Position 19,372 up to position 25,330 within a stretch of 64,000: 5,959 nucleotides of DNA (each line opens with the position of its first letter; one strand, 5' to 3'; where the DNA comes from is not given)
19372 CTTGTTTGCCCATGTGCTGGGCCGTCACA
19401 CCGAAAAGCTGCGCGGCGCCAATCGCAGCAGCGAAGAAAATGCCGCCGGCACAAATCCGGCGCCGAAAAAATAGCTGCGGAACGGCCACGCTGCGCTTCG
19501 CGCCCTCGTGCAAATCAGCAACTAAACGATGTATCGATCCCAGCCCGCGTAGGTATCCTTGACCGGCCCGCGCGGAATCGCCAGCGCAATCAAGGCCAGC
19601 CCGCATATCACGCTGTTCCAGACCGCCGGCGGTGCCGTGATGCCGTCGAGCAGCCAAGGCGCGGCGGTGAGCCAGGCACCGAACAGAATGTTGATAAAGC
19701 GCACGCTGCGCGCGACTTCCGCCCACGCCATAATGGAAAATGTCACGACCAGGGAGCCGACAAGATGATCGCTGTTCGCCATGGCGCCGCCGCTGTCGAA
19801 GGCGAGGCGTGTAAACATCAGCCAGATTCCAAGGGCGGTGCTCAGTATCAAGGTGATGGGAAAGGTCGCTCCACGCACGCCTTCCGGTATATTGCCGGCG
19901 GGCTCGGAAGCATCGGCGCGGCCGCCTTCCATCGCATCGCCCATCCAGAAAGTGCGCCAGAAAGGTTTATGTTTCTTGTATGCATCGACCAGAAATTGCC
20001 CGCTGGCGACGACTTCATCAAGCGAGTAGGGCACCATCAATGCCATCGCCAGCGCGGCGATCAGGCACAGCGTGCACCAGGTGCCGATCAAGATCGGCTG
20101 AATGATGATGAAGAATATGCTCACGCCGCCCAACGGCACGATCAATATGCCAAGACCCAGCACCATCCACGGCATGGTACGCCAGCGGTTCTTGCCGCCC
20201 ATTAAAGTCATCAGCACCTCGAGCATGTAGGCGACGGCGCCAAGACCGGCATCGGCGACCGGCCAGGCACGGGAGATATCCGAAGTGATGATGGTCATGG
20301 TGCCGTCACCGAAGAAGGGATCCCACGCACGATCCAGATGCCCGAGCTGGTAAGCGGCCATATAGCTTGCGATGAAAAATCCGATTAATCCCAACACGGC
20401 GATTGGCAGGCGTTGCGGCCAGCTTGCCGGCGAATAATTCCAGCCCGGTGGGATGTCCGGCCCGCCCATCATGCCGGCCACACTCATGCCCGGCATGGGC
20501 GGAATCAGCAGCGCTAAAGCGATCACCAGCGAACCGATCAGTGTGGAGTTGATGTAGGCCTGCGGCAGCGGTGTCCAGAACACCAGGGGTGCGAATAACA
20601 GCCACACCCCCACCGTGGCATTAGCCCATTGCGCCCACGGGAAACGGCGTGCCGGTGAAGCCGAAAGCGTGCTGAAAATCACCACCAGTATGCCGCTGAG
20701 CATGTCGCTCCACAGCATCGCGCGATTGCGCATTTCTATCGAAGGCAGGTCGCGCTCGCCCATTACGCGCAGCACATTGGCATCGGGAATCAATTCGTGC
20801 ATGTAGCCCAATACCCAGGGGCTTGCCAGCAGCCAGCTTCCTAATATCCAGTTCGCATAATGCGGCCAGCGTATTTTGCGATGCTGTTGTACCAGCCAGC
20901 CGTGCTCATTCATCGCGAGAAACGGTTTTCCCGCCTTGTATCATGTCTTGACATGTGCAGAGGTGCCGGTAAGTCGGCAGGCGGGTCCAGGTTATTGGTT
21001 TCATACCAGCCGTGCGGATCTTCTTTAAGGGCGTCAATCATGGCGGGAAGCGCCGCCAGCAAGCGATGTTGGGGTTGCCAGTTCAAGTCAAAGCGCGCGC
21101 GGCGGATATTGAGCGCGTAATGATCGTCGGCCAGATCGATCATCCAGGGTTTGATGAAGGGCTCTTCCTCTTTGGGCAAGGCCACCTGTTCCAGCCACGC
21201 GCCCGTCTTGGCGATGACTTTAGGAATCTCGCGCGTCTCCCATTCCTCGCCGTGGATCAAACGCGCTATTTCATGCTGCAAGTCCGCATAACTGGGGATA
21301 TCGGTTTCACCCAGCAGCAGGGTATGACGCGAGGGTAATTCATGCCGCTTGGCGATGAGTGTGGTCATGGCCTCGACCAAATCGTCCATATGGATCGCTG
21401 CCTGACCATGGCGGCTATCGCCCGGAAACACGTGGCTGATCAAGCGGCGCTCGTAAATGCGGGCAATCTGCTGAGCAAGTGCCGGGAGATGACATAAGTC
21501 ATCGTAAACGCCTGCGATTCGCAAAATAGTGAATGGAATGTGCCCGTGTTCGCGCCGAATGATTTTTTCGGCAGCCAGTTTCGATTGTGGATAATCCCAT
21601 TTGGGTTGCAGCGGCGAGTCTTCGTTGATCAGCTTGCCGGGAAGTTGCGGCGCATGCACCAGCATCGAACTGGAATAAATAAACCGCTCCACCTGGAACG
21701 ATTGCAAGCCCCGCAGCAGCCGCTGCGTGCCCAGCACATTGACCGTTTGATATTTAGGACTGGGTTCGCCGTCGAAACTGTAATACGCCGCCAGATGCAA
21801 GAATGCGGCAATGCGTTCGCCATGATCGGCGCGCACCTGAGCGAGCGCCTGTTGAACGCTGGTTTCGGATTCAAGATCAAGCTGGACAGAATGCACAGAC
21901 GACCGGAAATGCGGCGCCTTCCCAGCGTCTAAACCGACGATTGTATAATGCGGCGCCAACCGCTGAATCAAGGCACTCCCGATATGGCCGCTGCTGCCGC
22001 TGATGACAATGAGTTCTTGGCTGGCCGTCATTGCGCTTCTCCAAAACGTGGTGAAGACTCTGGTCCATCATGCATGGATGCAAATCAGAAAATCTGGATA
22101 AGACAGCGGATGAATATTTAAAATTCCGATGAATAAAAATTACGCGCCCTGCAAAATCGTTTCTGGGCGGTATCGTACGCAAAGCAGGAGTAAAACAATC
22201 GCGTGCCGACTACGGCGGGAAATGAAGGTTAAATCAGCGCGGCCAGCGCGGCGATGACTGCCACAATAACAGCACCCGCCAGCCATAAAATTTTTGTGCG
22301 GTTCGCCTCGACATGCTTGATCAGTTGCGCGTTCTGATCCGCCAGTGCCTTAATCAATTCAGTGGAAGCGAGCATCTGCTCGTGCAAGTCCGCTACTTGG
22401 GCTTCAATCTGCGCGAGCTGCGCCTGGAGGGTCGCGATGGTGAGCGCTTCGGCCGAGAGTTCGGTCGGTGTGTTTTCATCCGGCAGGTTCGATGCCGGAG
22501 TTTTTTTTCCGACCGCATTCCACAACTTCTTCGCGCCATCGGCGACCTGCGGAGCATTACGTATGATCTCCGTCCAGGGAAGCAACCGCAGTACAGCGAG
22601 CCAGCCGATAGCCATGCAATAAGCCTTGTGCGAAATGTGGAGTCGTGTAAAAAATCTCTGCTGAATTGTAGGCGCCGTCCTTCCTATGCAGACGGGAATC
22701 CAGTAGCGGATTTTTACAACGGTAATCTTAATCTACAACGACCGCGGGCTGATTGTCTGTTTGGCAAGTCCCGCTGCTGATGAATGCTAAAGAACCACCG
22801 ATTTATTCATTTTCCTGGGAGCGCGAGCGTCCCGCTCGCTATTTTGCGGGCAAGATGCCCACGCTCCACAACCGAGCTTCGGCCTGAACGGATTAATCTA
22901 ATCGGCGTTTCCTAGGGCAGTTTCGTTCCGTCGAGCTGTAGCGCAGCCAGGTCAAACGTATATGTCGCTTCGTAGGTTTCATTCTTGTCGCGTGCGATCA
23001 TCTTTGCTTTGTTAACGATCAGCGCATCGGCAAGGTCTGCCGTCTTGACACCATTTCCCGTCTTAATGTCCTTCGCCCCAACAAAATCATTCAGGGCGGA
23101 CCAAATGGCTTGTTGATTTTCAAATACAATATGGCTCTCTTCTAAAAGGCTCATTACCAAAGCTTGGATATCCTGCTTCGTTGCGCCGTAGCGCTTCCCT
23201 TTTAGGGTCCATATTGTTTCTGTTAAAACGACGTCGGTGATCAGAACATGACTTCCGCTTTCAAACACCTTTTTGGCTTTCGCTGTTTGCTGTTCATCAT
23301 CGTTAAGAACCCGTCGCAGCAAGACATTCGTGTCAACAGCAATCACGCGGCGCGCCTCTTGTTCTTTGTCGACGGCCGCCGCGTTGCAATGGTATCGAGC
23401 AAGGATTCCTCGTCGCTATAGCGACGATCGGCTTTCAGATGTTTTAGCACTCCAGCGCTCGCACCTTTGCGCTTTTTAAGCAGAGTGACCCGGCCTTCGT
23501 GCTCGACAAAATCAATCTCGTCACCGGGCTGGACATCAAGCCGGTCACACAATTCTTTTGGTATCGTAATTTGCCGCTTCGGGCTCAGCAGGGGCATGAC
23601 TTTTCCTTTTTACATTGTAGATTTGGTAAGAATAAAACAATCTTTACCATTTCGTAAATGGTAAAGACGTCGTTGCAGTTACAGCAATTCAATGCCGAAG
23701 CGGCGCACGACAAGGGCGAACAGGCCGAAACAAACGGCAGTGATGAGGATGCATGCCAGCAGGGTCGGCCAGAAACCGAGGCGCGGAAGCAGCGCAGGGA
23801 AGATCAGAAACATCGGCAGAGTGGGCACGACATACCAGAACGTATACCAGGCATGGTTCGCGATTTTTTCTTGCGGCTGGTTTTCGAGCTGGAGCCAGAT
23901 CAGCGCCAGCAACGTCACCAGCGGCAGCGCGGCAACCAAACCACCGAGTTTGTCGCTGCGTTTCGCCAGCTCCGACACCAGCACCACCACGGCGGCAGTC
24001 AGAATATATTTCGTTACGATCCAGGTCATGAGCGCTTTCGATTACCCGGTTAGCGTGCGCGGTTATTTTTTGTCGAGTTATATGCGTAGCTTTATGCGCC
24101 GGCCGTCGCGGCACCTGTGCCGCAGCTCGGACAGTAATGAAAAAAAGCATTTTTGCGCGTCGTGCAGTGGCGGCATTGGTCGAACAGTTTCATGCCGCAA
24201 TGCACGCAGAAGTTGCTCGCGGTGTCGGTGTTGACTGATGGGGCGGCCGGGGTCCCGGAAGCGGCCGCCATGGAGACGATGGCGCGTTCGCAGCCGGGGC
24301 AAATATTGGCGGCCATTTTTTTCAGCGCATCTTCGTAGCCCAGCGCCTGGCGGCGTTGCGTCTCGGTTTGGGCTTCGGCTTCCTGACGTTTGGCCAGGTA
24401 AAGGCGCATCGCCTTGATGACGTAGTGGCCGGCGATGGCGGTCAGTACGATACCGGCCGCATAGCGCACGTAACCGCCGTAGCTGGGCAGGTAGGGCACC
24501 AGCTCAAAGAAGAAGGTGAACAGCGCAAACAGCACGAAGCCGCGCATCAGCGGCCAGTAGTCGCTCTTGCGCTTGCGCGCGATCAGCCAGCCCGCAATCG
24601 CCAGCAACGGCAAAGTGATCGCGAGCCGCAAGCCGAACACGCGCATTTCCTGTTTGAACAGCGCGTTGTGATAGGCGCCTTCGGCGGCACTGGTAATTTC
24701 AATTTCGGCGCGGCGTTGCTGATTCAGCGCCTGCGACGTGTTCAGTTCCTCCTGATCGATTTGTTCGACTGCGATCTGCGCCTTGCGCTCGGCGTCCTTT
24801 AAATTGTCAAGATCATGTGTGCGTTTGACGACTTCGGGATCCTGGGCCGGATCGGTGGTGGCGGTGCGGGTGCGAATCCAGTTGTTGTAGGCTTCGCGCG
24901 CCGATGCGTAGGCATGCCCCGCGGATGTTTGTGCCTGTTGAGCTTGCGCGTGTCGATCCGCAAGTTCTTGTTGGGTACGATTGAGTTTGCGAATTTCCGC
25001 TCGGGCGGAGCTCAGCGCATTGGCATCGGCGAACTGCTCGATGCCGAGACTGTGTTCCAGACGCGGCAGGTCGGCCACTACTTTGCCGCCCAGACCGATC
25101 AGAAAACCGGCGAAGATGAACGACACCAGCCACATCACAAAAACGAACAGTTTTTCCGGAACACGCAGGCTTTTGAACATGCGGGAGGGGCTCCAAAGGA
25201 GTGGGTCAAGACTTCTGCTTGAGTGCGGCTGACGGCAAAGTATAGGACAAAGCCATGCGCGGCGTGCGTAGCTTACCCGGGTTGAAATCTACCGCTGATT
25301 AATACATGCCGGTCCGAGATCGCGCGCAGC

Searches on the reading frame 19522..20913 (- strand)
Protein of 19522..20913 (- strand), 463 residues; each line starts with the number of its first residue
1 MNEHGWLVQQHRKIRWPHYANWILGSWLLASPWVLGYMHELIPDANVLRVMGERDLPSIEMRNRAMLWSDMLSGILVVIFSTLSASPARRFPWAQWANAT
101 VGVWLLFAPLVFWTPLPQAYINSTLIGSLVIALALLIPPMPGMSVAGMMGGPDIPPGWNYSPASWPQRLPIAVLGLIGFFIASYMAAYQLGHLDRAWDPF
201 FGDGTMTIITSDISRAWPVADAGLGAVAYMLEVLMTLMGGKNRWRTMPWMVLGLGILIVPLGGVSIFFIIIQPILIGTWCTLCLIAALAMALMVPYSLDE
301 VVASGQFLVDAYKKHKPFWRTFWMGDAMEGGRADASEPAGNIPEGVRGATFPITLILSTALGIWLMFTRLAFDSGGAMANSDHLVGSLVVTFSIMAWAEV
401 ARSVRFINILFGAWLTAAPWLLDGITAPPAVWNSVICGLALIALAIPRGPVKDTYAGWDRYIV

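Call 27: search_protein_families(library=pfam, proteins=[window:19522-20913:-], max_evalue=0.00001)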
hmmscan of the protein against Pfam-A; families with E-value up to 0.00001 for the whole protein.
window:19522-20913:- (463 aa): 2 families
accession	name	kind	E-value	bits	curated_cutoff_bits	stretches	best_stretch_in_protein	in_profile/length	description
PF03779.20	SPW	-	5.1e-26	91.4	31.5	2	356-445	4-92/93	SPW repeat domain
PF07884.19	VKOR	-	5.7e-21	75.5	27.5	1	170-297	2-133/134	Vitamin K epoxide reductase family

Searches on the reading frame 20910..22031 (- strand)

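Call 27: search_protein_families(library=pfam, proteins=[window:20910-22031:-], max_evalue=0.00001)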
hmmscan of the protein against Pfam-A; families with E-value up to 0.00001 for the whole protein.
window:20910-22031:- (373 aa): 6 families
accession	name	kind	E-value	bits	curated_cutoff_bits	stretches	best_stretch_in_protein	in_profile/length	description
PF01370.27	Epimerase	-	1e-22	81.2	20.9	1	8-238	1-237/240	NAD dependent epimerase/dehydratase family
PF16363.11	GDP_Man_Dehyd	-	1.7e-12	47.9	27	1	10-324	2-325/332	GDP-mannose 4,6 dehydratase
PF01073.25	3Beta_HSD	-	2.2e-12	47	22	1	9-163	1-162/280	3-beta hydroxysteroid dehydrogenase/isomerase family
PF04321.23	RmlD_sub_bind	-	4e-12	46.2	27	1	8-194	3-168/287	RmlD substrate binding domain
PF07993.18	NAD_binding_4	-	7.3e-10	38.9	20.1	1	71-176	86-208/258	Male sterility protein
PF13460.12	NAD_binding_10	-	5.5e-09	36.6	27.2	1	12-178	1-149/184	NAD(P)H-binding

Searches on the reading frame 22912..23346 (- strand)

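Call 61: search_protein_families(library=pfam, proteins=[window:22912-23346:-], max_evalue=0.01)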
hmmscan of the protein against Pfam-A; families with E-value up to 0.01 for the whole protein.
window:22912-23346:- (144 aa): 2 families
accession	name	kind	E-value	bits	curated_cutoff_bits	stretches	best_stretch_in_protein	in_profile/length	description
PF01850.27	PIN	-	1.6e-06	29.2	23.6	1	2-111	1-97/120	PIN domain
PF16289.11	PIN_12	-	0.0009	20.1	32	1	2-61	1-60/172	PIN domain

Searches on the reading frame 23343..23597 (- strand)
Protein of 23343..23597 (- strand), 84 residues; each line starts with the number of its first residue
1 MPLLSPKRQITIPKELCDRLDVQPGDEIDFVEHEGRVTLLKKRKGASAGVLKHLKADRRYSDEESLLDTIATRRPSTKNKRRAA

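Call 61: search_protein_families(library=pfam, proteins=[window:23343-23597:-], max_evalue=0.01)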
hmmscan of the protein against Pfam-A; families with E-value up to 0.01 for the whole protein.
window:23343-23597:- (84 aa): 1 family
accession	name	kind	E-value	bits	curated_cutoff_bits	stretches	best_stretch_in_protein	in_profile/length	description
PF04014.23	MazE_antitoxin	-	1.1e-08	35.3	24.7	1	7-45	7-46/48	Antidote-toxin recognition MazE, bacterial antitoxin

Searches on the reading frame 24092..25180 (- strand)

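Call 27: search_protein_families(library=pfam, proteins=[window:24092-25180:-], max_evalue=0.00001)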
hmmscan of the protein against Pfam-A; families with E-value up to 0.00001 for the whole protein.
window:24092-25180:- (362 aa): 1 family
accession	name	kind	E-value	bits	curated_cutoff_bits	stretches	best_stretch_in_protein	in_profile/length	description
PF12773.13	DZR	-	4e-06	27.3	27.3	0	318-354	8-45/45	Double zinc ribbon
